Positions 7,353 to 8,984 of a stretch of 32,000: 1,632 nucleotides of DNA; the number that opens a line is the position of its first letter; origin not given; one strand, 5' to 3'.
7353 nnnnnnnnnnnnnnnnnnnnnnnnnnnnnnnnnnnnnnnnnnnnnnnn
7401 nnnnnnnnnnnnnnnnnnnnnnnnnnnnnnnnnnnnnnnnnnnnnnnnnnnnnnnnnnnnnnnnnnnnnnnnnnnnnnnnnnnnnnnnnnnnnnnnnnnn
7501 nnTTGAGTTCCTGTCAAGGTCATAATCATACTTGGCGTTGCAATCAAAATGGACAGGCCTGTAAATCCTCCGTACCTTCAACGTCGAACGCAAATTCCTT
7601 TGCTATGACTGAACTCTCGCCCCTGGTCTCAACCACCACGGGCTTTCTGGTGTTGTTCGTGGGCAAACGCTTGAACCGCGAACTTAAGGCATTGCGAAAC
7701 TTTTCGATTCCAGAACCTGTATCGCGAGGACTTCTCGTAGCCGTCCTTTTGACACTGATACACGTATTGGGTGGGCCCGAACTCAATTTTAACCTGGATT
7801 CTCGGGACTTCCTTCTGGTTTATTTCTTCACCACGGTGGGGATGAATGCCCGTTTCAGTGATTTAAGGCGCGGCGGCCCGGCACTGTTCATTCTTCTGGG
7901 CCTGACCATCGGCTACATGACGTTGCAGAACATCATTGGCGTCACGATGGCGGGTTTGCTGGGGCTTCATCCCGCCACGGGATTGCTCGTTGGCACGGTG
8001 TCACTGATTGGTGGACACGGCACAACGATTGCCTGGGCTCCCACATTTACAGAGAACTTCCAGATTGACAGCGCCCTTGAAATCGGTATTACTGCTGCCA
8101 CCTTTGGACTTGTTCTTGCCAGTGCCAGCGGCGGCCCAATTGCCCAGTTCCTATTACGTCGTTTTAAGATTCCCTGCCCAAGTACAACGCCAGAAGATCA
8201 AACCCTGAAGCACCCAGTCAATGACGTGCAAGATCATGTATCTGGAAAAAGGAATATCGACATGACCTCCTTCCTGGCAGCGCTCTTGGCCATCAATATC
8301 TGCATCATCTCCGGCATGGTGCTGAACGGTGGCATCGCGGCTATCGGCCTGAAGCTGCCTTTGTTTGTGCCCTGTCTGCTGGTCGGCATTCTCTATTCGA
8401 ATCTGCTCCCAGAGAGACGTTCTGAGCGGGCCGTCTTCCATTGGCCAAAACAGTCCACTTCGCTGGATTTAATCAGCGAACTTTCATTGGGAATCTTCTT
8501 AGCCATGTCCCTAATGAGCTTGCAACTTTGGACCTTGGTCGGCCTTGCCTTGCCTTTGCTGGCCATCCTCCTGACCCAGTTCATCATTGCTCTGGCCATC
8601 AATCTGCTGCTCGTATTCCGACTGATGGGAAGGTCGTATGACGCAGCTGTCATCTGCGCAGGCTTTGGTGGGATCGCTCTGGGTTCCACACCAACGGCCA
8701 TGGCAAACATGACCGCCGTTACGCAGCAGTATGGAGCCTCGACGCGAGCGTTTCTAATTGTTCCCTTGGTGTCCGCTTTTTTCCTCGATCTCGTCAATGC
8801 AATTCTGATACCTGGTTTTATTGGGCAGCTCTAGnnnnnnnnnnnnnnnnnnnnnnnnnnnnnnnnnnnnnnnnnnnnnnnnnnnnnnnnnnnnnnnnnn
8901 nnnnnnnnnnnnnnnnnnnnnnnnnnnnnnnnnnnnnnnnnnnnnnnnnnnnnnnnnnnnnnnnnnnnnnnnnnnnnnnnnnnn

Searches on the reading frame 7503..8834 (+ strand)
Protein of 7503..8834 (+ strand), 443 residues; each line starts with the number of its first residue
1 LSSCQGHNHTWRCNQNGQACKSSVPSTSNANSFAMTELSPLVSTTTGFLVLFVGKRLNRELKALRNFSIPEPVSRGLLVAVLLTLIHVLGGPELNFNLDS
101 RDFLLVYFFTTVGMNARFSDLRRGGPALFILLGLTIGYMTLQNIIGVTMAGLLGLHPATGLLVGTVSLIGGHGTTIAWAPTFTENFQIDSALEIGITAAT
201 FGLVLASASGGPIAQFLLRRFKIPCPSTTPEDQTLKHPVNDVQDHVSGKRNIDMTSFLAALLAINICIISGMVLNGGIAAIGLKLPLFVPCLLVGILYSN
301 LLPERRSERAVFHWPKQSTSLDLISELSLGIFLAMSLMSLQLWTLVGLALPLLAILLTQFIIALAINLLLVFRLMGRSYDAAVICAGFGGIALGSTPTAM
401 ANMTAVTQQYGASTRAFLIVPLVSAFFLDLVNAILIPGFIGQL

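Call 46: search_protein_families(library=pfam, max_evalue=0.001, proteins=[window:7503-8834:+])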
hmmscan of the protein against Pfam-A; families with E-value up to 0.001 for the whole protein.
window:7503-8834:+ (443 aa): 1 family
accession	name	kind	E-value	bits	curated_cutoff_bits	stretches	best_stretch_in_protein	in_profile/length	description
PF03616.19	Glt_symporter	-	2.2e-110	369.3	26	1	42-412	7-368/368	Sodium/glutamate symporter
